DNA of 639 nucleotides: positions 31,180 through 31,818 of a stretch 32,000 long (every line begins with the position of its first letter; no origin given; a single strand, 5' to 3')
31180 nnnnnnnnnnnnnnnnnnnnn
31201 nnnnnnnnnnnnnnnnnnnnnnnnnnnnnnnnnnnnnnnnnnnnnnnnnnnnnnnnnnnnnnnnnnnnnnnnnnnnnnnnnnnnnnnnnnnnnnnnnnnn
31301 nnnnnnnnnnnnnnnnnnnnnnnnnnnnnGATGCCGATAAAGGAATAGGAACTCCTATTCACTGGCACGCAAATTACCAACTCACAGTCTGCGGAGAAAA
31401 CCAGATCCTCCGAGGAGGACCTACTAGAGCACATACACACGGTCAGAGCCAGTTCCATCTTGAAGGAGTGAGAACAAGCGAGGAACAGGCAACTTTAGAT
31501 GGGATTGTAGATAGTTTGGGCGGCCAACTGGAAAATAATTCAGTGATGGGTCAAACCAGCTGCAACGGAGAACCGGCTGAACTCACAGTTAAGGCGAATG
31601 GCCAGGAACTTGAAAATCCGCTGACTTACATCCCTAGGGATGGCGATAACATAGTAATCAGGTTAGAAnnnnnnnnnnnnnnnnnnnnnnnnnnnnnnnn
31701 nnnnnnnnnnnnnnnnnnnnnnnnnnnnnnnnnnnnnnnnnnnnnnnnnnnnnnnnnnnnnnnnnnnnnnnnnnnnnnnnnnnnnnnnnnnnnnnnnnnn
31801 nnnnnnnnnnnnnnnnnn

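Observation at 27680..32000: Candidate undescribed extracytoplasmic copper / thiol-redox system with zinc-finger-anchored cupredoxins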

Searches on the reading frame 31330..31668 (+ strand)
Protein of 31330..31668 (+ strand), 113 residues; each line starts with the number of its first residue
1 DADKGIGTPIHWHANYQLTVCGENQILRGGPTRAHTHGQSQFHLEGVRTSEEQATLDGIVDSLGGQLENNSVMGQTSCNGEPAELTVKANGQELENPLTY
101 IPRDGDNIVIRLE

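Call 38: search_protein_representatives(protein=window:31330-31668:+)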
Query: 113 residues. Proteins with E-value up to 0.001 (for the whole library): 127; up to 1e-10: 4; up to 1e-30: 2. The best 127 are listed.
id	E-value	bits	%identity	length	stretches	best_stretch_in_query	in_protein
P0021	2.6e-41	156.7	65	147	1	7-112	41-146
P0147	1.0e-31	125.8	58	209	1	5-112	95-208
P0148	6.0e-18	81.4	62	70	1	44-108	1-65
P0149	9.5e-15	71.1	42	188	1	8-112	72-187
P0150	1.6e-10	57.5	34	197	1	2-109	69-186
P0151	1.7e-10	57.4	40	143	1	10-112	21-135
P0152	1.8e-10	57.3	42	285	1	11-112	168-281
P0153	3.5e-10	56.4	35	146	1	9-110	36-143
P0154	1.0e-09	54.9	36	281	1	7-112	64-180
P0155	7.3e-09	52.1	38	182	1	7-110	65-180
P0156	1.8e-08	50.8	38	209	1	7-110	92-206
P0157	1.9e-08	50.8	39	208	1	11-110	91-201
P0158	2.6e-08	50.4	36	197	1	7-110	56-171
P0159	3.1e-08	50.1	34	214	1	8-110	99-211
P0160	6.0e-08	49.2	34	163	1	5-111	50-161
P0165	1.2e-07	48.2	34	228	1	5-110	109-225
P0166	1.3e-07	48.1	38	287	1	11-112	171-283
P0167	1.7e-07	47.8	40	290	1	11-110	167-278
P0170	2.4e-07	47.2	38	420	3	10-111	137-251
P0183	1.3e-06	44.8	37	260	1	10-112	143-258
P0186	2.8e-06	43.8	40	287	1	11-112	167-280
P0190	5.4e-06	42.9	39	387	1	10-110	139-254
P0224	5.8e-05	39.6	42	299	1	10-110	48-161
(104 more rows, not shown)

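Call 41: search_protein_families(library=pfam, alignment_id=A2, max_evalue=0.01)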
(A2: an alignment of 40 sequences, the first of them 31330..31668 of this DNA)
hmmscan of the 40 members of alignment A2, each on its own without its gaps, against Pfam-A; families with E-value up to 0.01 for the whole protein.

A. member 1, window:31330-31668:+ (113 aa): 0 families

B. families by the number of members that match (of 40 scanned): 17 families
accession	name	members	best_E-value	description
PF04892.17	VanZ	4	1.8e-08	VanZ like family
PF00096.32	zf-C2H2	4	2.6e-05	Zinc finger, C2H2 type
PF13894.12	zf-C2H2_4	3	0.001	C2H2-type zinc finger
PF00196.25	GerE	2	1.7e-15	Bacterial regulatory proteins, luxR family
PF13473.12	Cupredoxin_1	2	4.1e-11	Cupredoxin-like domain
PF04545.22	Sigma70_r4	2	0.00018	Sigma-70, region 4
PF00116.26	COX2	1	1.9e-09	Cytochrome C oxidase subunit II, periplasmic domain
PF13912.12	zf-C2H2_6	1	0.00016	C2H2-type zinc finger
PF00127.26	Copper-bind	1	0.00056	Copper binding proteins, plastocyanin/azurin family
PF12171.14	zf-C2H2_jaz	1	0.00078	Zinc-finger double-stranded RNA-binding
PF08281.18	Sigma70_r4_2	1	0.0018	Sigma-70, region 4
PF12840.13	HTH_20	1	0.0019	Helix-turn-helix domain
PF02597.26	ThiS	1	0.002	ThiS family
PF16622.11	zf-C2H2_11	1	0.0023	zinc-finger C2H2-type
PF13384.12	HTH_23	1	0.0032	Homeodomain-like domain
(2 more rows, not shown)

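Call 42: search_solved_structures(query=A2, max_evalue=1)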
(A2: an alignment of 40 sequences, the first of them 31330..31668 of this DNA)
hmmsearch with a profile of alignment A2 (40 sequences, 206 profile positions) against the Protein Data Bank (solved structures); distinct sequences matched with E-value up to 1: 4.
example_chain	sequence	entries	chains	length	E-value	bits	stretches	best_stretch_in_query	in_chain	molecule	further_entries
8bcz_L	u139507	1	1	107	0.1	14.9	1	148-183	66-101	BA.2-23 light chain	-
9mmj_A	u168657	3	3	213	0.69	12.2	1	148-192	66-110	19b Fab Light Chain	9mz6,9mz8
9mz9_A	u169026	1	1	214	0.7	12.2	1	148-192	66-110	19b Fab Light Chain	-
9mz7_A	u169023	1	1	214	0.7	12.2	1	148-192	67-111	19b Fab Light Chain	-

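Call 43: search_protein_families(library=pfam, max_evalue=0.01, proteins=[P0152, P0154, P0166, P0167, P0170, P0183, P0186, P0190, P0224, P0165])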
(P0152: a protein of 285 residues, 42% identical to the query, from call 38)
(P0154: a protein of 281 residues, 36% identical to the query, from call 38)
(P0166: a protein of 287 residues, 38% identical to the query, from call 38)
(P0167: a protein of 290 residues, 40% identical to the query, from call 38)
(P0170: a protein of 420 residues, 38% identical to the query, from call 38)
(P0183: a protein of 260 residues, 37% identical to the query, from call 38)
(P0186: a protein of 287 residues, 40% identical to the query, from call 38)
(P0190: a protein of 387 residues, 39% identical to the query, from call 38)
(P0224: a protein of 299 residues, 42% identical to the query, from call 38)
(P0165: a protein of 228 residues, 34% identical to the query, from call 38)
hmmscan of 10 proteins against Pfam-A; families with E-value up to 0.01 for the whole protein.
P0152 (285 aa): 1 family
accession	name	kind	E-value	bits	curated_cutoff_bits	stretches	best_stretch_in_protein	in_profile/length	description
PF04892.17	VanZ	-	5e-05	24.4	30.1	1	48-124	60-123/126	VanZ like family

P0154 (281 aa): 2 families
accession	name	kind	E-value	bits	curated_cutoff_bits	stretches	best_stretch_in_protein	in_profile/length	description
PF13473.12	Cupredoxin_1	-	4.1e-11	43.3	27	1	190-280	18-104/104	Cupredoxin-like domain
PF00116.26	COX2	-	1.9e-09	37.9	22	1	207-274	46-113/120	Cytochrome C oxidase subunit II, periplasmic domain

P0166 (287 aa): 1 family
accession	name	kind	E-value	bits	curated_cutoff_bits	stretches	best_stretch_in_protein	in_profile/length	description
PF04892.17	VanZ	-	1.4e-07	32.6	30.1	1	62-128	65-124/126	VanZ like family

P0167 (290 aa): 1 family
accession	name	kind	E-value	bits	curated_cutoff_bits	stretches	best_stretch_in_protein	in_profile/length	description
PF04892.17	VanZ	-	5.8e-08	33.8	30.1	1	39-125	55-125/126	VanZ like family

P0170 (420 aa): 5 families
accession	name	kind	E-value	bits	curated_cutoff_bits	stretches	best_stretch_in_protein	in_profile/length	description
PF00196.25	GerE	-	1.7e-15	56.8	23.5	1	12-66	2-56/57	Bacterial regulatory proteins, luxR family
PF04545.22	Sigma70_r4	-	0.00018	21.4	24.1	1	12-55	4-48/50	Sigma-70, region 4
PF08281.18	Sigma70_r4_2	-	0.0018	18.3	25.7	1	15-55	13-54/54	Sigma-70, region 4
PF12840.13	HTH_20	-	0.0019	18.6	27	1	20-56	9-46/51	Helix-turn-helix domain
PF13384.12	HTH_23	-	0.0032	17.7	24.6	0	17-42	7-32/50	Homeodomain-like domain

P0183 (260 aa): 2 families
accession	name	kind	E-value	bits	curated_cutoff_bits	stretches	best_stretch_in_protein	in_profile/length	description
PF00196.25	GerE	-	2.6e-07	30.6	23.5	1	12-57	2-47/57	Bacterial regulatory proteins, luxR family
PF04545.22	Sigma70_r4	-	0.0068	16.3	24.1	0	12-55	4-48/50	Sigma-70, region 4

P0186 (287 aa): 1 family
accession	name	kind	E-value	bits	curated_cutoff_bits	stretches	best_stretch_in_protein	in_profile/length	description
PF04892.17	VanZ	-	1.8e-08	35.5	30.1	1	46-125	56-125/126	VanZ like family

P0190 (387 aa): 2 families
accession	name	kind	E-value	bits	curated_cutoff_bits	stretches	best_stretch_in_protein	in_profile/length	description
PF13473.12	Cupredoxin_1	-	2.7e-08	34.2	27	1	291-378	27-104/104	Cupredoxin-like domain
PF00127.26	Copper-bind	-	0.00056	20.7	21.2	1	296-379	14-99/99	Copper binding proteins, plastocyanin/azurin family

P0224 (299 aa): 0 families

P0165 (228 aa): 0 families

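Call 53: list_cluster_members(proteins=[P0149, P0150, P0151, P0153, P0155, P0156, P0170, P0154, P0152, P0183])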
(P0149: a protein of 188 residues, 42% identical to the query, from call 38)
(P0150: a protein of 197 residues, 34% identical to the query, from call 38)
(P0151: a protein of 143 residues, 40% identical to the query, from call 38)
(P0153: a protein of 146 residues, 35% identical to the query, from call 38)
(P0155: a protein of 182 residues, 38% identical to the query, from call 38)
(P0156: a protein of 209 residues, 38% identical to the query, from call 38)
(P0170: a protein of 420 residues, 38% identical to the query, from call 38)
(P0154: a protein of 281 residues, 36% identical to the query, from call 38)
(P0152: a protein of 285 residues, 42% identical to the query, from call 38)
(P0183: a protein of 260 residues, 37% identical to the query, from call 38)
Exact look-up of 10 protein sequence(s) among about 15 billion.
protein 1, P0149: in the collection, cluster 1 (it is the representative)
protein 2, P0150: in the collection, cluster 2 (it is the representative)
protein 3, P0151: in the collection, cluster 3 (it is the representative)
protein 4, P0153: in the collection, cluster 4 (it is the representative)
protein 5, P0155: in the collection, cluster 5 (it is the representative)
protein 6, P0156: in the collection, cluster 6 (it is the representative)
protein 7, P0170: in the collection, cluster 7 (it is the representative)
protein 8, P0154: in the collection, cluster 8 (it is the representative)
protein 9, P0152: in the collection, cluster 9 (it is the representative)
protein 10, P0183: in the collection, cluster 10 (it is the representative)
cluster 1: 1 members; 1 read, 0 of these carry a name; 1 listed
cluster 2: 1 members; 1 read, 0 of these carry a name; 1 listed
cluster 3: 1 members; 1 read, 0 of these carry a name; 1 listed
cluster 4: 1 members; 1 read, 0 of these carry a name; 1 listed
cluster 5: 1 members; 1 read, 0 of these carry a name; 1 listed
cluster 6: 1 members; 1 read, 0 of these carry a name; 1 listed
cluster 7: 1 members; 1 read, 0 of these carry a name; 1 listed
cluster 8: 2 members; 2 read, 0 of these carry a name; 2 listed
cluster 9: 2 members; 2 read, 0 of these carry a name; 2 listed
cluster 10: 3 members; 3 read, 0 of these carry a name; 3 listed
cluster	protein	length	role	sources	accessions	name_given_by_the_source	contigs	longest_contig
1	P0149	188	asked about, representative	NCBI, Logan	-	-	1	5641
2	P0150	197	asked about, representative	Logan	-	-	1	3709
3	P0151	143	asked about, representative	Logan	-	-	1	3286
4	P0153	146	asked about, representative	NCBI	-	-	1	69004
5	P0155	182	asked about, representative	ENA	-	-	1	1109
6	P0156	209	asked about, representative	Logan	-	-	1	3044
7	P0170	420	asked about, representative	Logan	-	-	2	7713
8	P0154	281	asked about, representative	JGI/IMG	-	-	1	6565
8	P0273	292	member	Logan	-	-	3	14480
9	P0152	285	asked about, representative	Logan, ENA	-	-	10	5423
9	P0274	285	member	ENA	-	-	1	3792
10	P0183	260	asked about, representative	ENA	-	-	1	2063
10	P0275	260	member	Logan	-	-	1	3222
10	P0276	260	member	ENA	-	-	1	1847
